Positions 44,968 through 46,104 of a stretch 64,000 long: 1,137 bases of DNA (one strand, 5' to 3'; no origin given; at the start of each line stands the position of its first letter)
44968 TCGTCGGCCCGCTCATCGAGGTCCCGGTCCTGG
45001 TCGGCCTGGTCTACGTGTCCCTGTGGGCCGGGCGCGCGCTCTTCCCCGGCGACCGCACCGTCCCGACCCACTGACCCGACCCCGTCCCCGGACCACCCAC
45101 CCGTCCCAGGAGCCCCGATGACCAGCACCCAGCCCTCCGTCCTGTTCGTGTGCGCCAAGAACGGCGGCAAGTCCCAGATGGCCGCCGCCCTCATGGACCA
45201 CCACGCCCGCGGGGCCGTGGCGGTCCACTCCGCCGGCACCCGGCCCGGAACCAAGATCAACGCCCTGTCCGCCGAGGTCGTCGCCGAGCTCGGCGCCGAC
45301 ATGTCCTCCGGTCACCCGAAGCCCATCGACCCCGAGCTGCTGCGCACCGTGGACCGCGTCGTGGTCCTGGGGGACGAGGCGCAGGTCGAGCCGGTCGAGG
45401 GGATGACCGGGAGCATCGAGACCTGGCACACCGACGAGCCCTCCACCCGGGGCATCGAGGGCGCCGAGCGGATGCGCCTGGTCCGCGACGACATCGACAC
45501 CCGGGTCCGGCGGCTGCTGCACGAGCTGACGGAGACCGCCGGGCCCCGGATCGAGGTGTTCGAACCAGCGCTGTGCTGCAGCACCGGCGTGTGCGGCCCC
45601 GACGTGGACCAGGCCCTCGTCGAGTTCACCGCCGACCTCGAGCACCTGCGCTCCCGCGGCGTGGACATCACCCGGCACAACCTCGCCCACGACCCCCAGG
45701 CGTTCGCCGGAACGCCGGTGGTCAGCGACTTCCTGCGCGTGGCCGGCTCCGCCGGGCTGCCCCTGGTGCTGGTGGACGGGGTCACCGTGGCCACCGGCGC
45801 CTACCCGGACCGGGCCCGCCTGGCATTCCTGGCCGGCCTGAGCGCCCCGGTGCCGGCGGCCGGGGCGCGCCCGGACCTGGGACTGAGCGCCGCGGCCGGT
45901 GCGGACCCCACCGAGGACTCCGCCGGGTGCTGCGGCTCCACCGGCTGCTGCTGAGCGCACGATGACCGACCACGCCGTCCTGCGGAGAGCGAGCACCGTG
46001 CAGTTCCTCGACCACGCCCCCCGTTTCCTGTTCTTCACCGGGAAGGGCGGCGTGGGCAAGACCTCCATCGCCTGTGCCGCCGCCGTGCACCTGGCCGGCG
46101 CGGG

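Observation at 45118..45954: In-frame fusion of a mycothiol-type arsenate reductase to the ArsD arsenite metallochaperone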

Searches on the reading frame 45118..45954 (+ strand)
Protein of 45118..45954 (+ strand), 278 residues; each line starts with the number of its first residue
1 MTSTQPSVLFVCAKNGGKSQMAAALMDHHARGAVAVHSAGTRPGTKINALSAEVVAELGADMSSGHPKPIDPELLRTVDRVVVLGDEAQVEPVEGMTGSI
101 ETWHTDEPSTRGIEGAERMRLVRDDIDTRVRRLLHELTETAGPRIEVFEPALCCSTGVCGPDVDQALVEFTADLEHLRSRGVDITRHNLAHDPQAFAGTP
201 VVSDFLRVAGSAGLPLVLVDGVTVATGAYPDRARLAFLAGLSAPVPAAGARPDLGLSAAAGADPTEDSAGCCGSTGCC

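Call 5: search_protein_families(library=pfam, proteins=[window:45118-45951:+], max_evalue=0.01)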
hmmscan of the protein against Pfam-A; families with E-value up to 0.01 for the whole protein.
window:45118-45951:+ (278 aa): 3 families
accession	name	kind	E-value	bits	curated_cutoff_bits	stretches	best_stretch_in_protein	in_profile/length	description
PF06953.17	ArsD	-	4.5e-37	127.5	27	1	144-278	3-123/123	Arsenical resistance operon protein ArsD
PF01451.26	LMWPc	-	1.5e-13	51.6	23.2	1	8-134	1-144/144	Low molecular weight phosphotyrosine protein phosphatase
PF20270.3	CATRA-C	-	0.0035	18.5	24.6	0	116-204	24-112/137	CASPASE and TPR Repeat-Associated C-terminal domain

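Call 6: search_protein_families(library=ncbifam, proteins=[window:45118-45951:+], max_evalue=0.01)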
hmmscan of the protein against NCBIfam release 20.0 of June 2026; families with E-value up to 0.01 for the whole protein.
window:45118-45951:+ (278 aa): 4 families
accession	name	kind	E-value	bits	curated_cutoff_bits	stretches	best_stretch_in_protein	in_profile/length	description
NF033727.2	chaperon_ArsD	equivalog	3.9e-33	113.9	90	1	144-236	2-94/97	arsenite efflux transporter metallochaperone ArsD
TIGR02689.1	ars_reduc_gluta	equivalog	1.3e-12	48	157.6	1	8-133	3-125/126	arsenate reductase, glutathione/glutaredoxin type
TIGR02691.1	arsC_pI258_fam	equivalog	3.9e-12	46.5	174.3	1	8-132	1-128/129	arsenate reductase (thioredoxin)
NF010053.0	PRK13530.1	subfamily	2.4e-11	44.1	215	1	7-133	5-128/133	arsenate reductase (thioredoxin)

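Call 7: find_homologous_proteins(query=window:45118-45951:+, max_evalue=0.00001)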
Query window:45118-45951:+ (278 aa): 767 proteins with E <= 0.00001 among 8000 candidates; the best 120 are listed.
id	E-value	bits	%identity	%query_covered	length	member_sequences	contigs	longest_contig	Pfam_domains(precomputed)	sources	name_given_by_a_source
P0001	4.7e-154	529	89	99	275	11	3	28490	PF06953.18,PF01451.28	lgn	-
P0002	4.1e-150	517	87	100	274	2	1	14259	PF06953.18,PF01451.28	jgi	jgi:protein-tyrosine-phosphatase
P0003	9.2e-148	509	85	100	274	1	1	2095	PF06953.18,PF01451.28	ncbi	-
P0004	3.1e-144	497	83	100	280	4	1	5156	PF06953.18,PF01451.28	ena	-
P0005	5.7e-104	365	64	99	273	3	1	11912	PF06953.18,PF01451.28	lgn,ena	-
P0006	6.5e-103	362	69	93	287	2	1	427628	PF06953.18,PF01451.28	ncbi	ncbi:MAG: arsenite efflux transporter metallochaperone ArsD [Tetrasphaera sp.]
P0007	7.2e-103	362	61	98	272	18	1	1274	PF06953.18,PF01451.28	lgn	-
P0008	2.0e-101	357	67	93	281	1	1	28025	PF06953.18,PF01451.28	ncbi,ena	-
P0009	3.3e-101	356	63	100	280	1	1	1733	PF06953.18,PF01451.28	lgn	-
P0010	3.4e-99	350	66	99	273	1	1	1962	PF06953.18,PF01451.28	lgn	-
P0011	5.8e-99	349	64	99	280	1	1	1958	PF06953.18,PF01451.28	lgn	-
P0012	7.8e-99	348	61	99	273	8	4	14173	PF06953.18,PF01451.28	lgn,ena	-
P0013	8.2e-99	348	66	87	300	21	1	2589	PF06953.18,PF01451.28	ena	-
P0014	1.2e-98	348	63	99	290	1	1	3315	PF06953.18,PF01451.28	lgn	-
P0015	2.9e-98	347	64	96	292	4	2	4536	PF06953.18,PF01451.28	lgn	-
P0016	1.2e-97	344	63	99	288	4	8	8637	PF06953.18,PF01451.28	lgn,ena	-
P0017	2.6e-97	343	63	99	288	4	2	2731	PF06953.18,PF01451.28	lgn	-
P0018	3.0e-97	343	63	99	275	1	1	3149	PF06953.18,PF01451.28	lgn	-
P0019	4.0e-97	343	64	97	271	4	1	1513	PF06953.18,PF01451.28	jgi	jgi:arsenate-mycothiol transferase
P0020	1.7e-96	341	64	97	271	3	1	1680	PF06953.18,PF01451.28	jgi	jgi:protein-tyrosine-phosphatase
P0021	6.9e-96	339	63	96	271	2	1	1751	PF06953.18,PF01451.28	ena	-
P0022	7.5e-96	339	63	97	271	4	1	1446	PF06953.18,PF01451.28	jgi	jgi:protein-tyrosine-phosphatase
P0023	1.3e-95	338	64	97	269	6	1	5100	PF06953.18,PF01451.28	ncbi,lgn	-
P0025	1.5e-95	338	70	86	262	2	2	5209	PF06953.18,PF01451.28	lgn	-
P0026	2.1e-95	337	63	99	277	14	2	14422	PF06953.18,PF01451.28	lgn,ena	-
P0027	3.4e-95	336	63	99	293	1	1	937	PF06953.18,PF01451.28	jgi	jgi:protein-tyrosine-phosphatase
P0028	9.5e-95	335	63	97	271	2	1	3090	PF06953.18,PF01451.28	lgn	-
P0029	2.4e-94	334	62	99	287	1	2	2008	PF06953.18,PF01451.28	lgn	-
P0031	3.3e-93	330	61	99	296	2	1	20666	PF06953.18,PF01451.28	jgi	-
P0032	3.4e-93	330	63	97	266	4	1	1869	PF06953.18,PF01451.28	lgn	-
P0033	5.1e-93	329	62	98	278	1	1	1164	PF06953.18,PF01451.28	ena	-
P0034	6.2e-93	329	61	99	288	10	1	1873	PF06953.18,PF01451.28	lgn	-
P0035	1.6e-92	328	61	96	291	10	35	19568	PF06953.18,PF01451.28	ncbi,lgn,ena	-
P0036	5.5e-92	326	60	98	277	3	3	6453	PF06953.18,PF01451.28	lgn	-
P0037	9.2e-92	325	60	98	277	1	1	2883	PF06953.18,PF01451.28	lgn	-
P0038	2.3e-91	324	61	97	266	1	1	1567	PF06953.18,PF01451.28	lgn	-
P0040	1.1e-90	322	61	99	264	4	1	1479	PF06953.18,PF01451.28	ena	-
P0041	1.1e-90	322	69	84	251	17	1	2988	PF06953.18,PF01451.28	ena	-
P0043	1.4e-89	318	57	96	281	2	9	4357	PF06953.18,PF01451.28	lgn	-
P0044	1.4e-89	318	63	99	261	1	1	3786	PF06953.18,PF01451.28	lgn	-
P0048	7.7e-89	316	60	100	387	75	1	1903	PF06953.18,PF01451.28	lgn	-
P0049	9.4e-89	315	61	96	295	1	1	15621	PF06953.18,PF01451.28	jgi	jgi:arsenate-mycothiol transferase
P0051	1.7e-88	315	58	99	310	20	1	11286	PF06953.18,PF01451.28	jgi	-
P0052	3.3e-88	314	59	99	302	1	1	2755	PF06953.18,PF01451.28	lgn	-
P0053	1.4e-87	312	64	80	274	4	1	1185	PF06953.18,PF01451.28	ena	-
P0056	8.6e-87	309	60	97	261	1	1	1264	PF06953.18,PF01451.28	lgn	-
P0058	3.4e-86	307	56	99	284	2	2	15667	PF06953.18,PF01451.28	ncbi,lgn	-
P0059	7.3e-86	306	57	97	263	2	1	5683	PF06953.18,PF01451.28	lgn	-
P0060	1.9e-85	305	56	99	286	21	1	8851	PF06953.18,PF01451.28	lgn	-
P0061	3.7e-85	304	67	83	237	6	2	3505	PF06953.18,PF01451.28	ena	-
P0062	5.3e-85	303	54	99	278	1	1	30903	PF06953.18,PF01451.28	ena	-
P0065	3.1e-84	301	62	87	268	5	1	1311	PF06953.18,PF01451.28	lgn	-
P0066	3.7e-84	300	58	97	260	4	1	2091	PF06953.18,PF01451.28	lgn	-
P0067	3.6e-82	294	56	96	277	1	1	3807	PF06953.18,PF01451.28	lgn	-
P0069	5.4e-80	287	54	97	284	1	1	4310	PF06953.18,PF01451.28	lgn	-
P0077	2.7e-77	278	54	98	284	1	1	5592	PF06953.18,PF01451.28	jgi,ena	jgi:protein-tyrosine-phosphatase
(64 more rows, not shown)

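Call 8: search_solved_structures(query=window:45118-45951:+, max_evalue=0.001, show_alignments=3)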
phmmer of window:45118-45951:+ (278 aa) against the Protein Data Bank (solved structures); distinct sequences matched with E-value up to 0.001: 18.
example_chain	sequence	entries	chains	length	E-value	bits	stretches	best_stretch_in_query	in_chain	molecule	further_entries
3rh0_A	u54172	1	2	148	8e-44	153.2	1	5-134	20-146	ARSENATE REDUCTASE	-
3mwh_A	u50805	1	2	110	5.9e-29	104.4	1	145-245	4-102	Arsenical resistance operon trans-acting repressor arsD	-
3kgk_A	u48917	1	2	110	1e-26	97.1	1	145-245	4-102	Arsenical resistance operon trans-acting repressor arsD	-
3ktb_A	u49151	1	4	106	5.8e-22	81.5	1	142-240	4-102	Arsenical resistance operon trans-acting repressor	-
3t38_A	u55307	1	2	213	1.4e-19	73.7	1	3-135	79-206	Arsenate Reductase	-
8p5n_A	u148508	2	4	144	9.1e-13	51.3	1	4-131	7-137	Low molecular weight phosphatase family protein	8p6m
2l19_A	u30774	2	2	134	2.2e-08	37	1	6-136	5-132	Arsenate reductase | Glutaredoxin arsenate reductase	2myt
2l17_A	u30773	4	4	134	2.4e-07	33.6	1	6-136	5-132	Arsenate reductase | Glutaredoxin arsenate reductase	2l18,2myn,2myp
1jl3_A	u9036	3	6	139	2.5e-07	33.5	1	8-132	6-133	ARSENATE REDUCTASE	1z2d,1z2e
2ipa_B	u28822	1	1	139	2e-06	30.5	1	8-132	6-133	Protein arsC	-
1y1l_A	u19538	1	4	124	2.4e-06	30.3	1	8-135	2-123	arsenate reductase (arsC)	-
2myu_A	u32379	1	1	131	2.4e-06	30.3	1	7-136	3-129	Glutaredoxin arsenate reductase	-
1lju_A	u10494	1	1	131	1.7e-05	27.5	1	6-131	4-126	arsenate reductase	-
1lk0_A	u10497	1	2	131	3.7e-05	26.4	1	6-131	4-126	arsenate reductase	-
1ljl_A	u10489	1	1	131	4.6e-05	26.1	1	6-131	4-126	arsenate reductase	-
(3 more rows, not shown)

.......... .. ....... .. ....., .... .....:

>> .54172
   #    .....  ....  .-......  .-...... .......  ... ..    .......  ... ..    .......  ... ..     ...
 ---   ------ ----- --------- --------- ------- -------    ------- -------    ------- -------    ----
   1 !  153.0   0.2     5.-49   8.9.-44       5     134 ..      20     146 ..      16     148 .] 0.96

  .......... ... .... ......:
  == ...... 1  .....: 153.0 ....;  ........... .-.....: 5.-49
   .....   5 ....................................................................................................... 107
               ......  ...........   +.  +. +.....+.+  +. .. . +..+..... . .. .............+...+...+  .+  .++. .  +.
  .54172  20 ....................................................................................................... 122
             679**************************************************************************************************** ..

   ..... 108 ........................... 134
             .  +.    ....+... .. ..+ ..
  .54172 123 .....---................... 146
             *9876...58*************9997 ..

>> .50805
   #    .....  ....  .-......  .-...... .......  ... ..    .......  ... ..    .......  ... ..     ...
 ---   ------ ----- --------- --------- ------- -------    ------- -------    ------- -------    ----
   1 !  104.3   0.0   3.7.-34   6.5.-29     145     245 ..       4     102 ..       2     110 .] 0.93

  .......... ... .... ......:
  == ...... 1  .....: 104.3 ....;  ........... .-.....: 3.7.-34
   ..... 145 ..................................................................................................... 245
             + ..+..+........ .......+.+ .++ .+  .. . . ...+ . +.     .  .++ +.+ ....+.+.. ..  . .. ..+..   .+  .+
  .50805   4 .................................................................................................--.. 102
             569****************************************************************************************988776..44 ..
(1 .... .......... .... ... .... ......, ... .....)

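Call 19: find_related_loci(query=A1, collection=genome_contigs, flank=6000)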
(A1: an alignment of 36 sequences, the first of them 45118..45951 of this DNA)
Query A1 (278 aa) in genome_contigs; peptide patterns used: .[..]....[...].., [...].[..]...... (x = any residue, [..] = any of these).
598 stretches matched a pattern (row limit reached: there are more); 585 encode a relative of the query (tblastn E <= 1e-3); the best 80 are kept; 80 distinct loci.
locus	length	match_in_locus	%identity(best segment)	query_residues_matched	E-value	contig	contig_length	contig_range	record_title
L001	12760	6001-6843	60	5-278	2e-99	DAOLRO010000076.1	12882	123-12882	MAG TPA_asm: Phycicoccus sp. isolate AMR_MDS_4681 NODE_4957_length_12882_cov_7.431434, whole genome shotgun sequence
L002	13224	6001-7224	57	4-278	2e-93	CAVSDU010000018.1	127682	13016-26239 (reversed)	MAG: uncultured Actinomycetota bacterium isolate MFD01872.bin.2.83 genome assembly, contig: contig_194927, whole genome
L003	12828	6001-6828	58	6-278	7e-93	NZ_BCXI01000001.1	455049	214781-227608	Rhodococcus zopfii NBRC 100606 = JCM 9919 strain NBRC 100606, whole genome shotgun sequence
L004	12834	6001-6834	59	6-278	2e-92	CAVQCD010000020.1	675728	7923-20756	MAG: uncultured Actinomycetota bacterium isolate MFD04716.bin.2.293 genome assembly, contig: contig_8767, whole genome s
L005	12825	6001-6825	55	5-278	4e-90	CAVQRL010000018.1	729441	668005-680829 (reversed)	MAG: uncultured Actinomycetota bacterium isolate MFD09779.bin.3.436 genome assembly, contig: contig_7816, whole genome s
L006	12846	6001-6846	58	4-278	1e-89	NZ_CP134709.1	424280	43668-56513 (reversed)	Rhodococcus opacus strain DSM 43205 plasmid pHG202, complete sequence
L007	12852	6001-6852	54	4-278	9e-85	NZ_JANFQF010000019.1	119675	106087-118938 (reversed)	Rhodococcus tibetensis strain FXJ9.536 Rhodococcus-sp-C1-26885_ctg19, whole genome shotgun sequence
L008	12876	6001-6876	53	1-278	1e-84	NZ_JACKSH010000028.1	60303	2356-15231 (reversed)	Mycolicibacterium pyrenivorans strain DSM 44605 MPYRDSM44605_contig000028, whole genome shotgun sequence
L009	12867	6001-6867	52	7-272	2e-78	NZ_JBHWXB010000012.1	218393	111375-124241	Rhodococcus sp. NPDC060090 NPDC060090_T6_A3.ctg-0012, whole genome shotgun sequence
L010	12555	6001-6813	87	1-148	2e-77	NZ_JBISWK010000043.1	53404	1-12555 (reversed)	Kocuria sp. M4R2S49 149, whole genome shotgun sequence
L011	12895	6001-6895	87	2-139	2e-74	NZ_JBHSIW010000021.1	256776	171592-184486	Kocuria oceani strain CGMCC 4.6946 platanus_K_17_124_21, whole genome shotgun sequence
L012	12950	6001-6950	84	1-139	4e-73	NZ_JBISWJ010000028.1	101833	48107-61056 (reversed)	Kocuria sp. M4R5S9 40, whole genome shotgun sequence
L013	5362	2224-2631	85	3-138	2e-73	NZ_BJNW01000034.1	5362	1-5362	Kocuria varians strain NBRC 15358 sequence34, whole genome shotgun sequence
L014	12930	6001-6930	83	1-139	9e-72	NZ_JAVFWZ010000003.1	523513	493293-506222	Kocuria cellulosilytica strain CPCC 205292 Scaffold3_1, whole genome shotgun sequence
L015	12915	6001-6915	85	3-138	6e-71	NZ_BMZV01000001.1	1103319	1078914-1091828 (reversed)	Kocuria marina strain KCTC 9943 sequence01, whole genome shotgun sequence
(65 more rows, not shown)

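Call 20: find_encoding_contigs(protein=window:45118-45954:+, flank=8000, max_places=6)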
Protein window:45118-45954:+ (278 aa): no gene with exactly this product is on record in the collection.

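Call 21: find_encoding_contigs(protein=P0001, flank=8000, max_places=4)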
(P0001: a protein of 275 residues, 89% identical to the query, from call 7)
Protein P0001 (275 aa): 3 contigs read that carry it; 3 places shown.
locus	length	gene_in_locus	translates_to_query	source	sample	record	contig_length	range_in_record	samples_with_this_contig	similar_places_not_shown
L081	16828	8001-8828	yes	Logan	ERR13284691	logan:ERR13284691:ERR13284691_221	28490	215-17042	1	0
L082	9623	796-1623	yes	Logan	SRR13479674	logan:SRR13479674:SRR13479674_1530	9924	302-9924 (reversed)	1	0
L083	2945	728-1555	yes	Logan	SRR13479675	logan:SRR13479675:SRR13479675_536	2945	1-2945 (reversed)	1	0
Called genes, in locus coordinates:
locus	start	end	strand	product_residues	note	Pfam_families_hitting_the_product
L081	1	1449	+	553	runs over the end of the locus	?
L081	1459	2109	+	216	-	PF00583:Acetyltransf_1, PF13673:Acetyltransf_10 (faint), PF13508:Acetyltransf_7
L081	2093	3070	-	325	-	PF00730:HhH-GPD, PF00633:HHH (weak), PF10576:EndIII_4Fe-2S (weak)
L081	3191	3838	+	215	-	-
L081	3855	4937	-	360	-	PF02457:DAC, PF14520:HHH_5 (faint), PF10635:DisA-linker, PF12826:HHH_2, PF00633:HHH (weak)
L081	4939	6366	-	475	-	PF18073:Zn_ribbon_LapB, PF13481:AAA_25, PF03796:DnaB_C (faint), PF06745:ATPase, PF23442:DUF7125, PF06745:ATPase (weak), PF13541:ChlI (weak)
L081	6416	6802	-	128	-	PF12840:HTH_20, PF01022:HTH_5, PF13412:HTH_24 (faint)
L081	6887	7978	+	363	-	PF01758:SBF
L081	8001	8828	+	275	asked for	PF01451:LMWPc, PF06953:ArsD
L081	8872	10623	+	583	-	PF01656:CbiA, PF02374:ArsA_ATPase, PF13614:AAA_31, PF13191:AAA_16 (weak), PF01656:CbiA, PF02374:ArsA_ATPase, PF10609:ParA (weak), PF02374:ArsA_ATPase (weak), +12 more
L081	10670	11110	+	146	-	PF01451:LMWPc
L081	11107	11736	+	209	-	PF21234:Phosphatase-like_N, PF01451:LMWPc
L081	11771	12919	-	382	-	PF13515:FUSC_2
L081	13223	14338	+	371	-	PF01547:SBP_bac_1, PF12849:PBP_like_2, PF12727:PBP_like (faint)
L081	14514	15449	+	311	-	PF00528:BPD_transp_1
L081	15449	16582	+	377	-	PF00528:BPD_transp_1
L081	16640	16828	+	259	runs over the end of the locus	PF00005:ABC_tran, PF02463:SMC_N (faint), PF13304:AAA_21 (faint)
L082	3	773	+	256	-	?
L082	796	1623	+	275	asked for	PF01451:LMWPc, PF06953:ArsD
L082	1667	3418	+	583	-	PF01656:CbiA, PF02374:ArsA_ATPase, PF13614:AAA_31, PF13191:AAA_16 (weak), PF01656:CbiA, PF02374:ArsA_ATPase, PF10609:ParA (weak), PF02374:ArsA_ATPase (weak), +12 more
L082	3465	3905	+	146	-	PF01451:LMWPc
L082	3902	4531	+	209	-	PF21234:Phosphatase-like_N, PF01451:LMWPc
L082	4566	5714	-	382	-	PF13515:FUSC_2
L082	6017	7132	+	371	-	PF01547:SBP_bac_1, PF12849:PBP_like_2, PF12727:PBP_like (faint)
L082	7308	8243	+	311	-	PF00528:BPD_transp_1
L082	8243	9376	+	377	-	PF00528:BPD_transp_1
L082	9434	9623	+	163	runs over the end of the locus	?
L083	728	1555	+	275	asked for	PF01451:LMWPc, PF06953:ArsD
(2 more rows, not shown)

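Call 22: find_encoding_contigs(protein=P0002, flank=8000, max_places=3)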
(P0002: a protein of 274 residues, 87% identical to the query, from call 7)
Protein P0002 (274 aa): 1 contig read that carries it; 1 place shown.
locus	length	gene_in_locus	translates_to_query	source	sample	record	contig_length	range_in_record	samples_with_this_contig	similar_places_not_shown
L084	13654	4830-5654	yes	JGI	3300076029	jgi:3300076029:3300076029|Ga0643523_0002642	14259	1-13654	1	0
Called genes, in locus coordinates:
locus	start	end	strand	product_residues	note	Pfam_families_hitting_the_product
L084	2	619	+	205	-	?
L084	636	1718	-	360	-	PF02457:DAC, PF14520:HHH_5 (faint), PF10635:DisA-linker, PF12826:HHH_2, PF00633:HHH (weak)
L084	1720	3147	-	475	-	PF18073:Zn_ribbon_LapB, PF13481:AAA_25, PF03796:DnaB_C (faint), PF06745:ATPase, PF23442:DUF7125, PF06745:ATPase (weak), PF13541:ChlI (weak)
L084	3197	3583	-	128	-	PF12840:HTH_20, PF01022:HTH_5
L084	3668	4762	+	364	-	PF01758:SBF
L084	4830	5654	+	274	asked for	PF01451:LMWPc, PF06953:ArsD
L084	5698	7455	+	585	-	PF01656:CbiA, PF02374:ArsA_ATPase, PF13614:AAA_31, PF13191:AAA_16 (weak), PF01656:CbiA, PF02374:ArsA_ATPase, PF10609:ParA (weak), PF02374:ArsA_ATPase (weak), +11 more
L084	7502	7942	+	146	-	PF01451:LMWPc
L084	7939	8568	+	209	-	PF21234:Phosphatase-like_N, PF01451:LMWPc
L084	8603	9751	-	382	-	PF13515:FUSC_2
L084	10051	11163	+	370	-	PF01547:SBP_bac_1, PF12849:PBP_like_2, PF12727:PBP_like (faint)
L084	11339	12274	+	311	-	PF00528:BPD_transp_1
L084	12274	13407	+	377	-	PF00528:BPD_transp_1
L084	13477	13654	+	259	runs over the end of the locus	PF02463:SMC_N (faint), PF00005:ABC_tran, PF13304:AAA_21 (faint)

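Call 37: predict_structure(alignment_id=A1)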
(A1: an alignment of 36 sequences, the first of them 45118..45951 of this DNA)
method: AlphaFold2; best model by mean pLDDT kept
length: 278 residues; sequences in the alignment: 36
mean_pLDDT: 86.8   pTM: 0.66
mean pLDDT of the five models: 86.8, 86.7, 86.0, 85.3, 84.9
residues with pLDDT >= 90: 197; 70-90: 36; 50-70: 20; < 50: 25
segments of 3 or more residues with pLDDT < 50: 247-249, 256-263, 265-270, 272-274, 276-278
pLDDT, mean of each block of 10 residues (from residue 1): 80 96 98 96 96 98 93 97 97 95 91 95 97 90 89 73 86 91 92 95 96 94 94 92 60 50 46 46
secondary structure, 60 per line:
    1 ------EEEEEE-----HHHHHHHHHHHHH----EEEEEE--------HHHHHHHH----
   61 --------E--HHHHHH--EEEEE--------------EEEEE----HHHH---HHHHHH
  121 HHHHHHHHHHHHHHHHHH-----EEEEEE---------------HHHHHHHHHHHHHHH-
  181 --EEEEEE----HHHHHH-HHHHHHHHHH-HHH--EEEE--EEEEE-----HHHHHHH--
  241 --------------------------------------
elements in order: E7-12 H18-30 E35-40 H49-56 H72-77 E80-84 E99-103 H108-111 H115-138 E144-149 H165-179 E183-188 H193-198 H200-209 E216-219 E222-226 H232-238

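Call 41: fold_search(model_id=the predicted structure, library=pdb)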
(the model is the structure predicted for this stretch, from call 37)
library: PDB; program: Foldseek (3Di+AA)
matches with E <= 10: 1306; with E <= 0.001: 101
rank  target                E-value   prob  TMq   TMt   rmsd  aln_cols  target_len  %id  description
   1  3rh0_B                3.6e-17  1.00  0.45  0.95   1.0       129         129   60  Corynebacterium glutamicum mycothiol/mycoredoxin1-dependent arsenate reductase Cg_ArsC2 (released 2011-11-30)
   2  3rh0_A                1.2e-16  1.00  0.45  0.95   1.0       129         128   60  Corynebacterium glutamicum mycothiol/mycoredoxin1-dependent arsenate reductase Cg_ArsC2 (released 2011-11-30)
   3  3t38_A                6.2e-11  1.00  0.42  0.58   3.3       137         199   31  Corynebacterium glutamicum thioredoxin-dependent arsenate reductase Cg_ArsC1' (released 2011-11-23)
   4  1jf8                  6.2e-11  1.00  0.41  0.85   2.2       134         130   25  X-ray structure of reduced C10S, C15A arsenate reductase from pI258 (released 2001-10-03)
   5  3t38_B                1.8e-10  1.00  0.39  0.57   1.8       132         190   30  Corynebacterium glutamicum thioredoxin-dependent arsenate reductase Cg_ArsC1' (released 2011-11-23)
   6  1lk0_A                2.7e-10  1.00  0.42  0.87   2.1       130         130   27  Disulfide intermediate of C89L Arsenate reductase from pI258 (released 2002-08-07)
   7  2cd7                  3.5e-10  1.00  0.41  0.84   2.2       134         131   25  Staphylococcus aureus pI258 arsenate reductase (ArsC) H62Q mutant (released 2006-06-28)
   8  8p5n_B                4.0e-10  1.00  0.39  0.76   3.8       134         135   30  Arsenate reductase (ArsC2) from Deinococcus indicus, co-crystallized with arsenate (released 2023-08-30)
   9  8p5n_A                4.5e-10  1.00  0.39  0.74   3.9       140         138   31  Arsenate reductase (ArsC2) from Deinococcus indicus, co-crystallized with arsenate (released 2023-08-30)
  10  1lju                  6.5e-10  1.00  0.41  0.83   3.1       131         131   26  X-RAY STRUCTURE OF C15A ARSENATE REDUCTASE FROM PI258 COMPLEXED WITH ARSENITE (released 2002-08-07)
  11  1ljl                  6.5e-10  1.00  0.40  0.82   2.4       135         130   25  Wild Type pI258 S. aureus arsenate reductase (released 2002-08-07)
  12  1jl3_A                9.4e-10  1.00  0.41  0.80   2.6       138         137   25  Crystal Structure of B. subtilis ArsC (released 2001-10-24)
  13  8p6m_A                9.4e-10  1.00  0.38  0.77   4.0       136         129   29  Arsenate reductase (ArsC2) from Deinococcus indicus (released 2023-08-30)
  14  1rxe                  1.0e-09  1.00  0.41  0.83   2.5       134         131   25  ArsC complexed with MNB (released 2004-06-01)
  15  3ktb_A                1.5e-09  1.00  0.35  0.88   1.8       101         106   36  Crystal Structure of Arsenical Resistance Operon Trans-acting Repressor from Bacteroides vulgatus ATCC 8482 (released 2009-12-08)
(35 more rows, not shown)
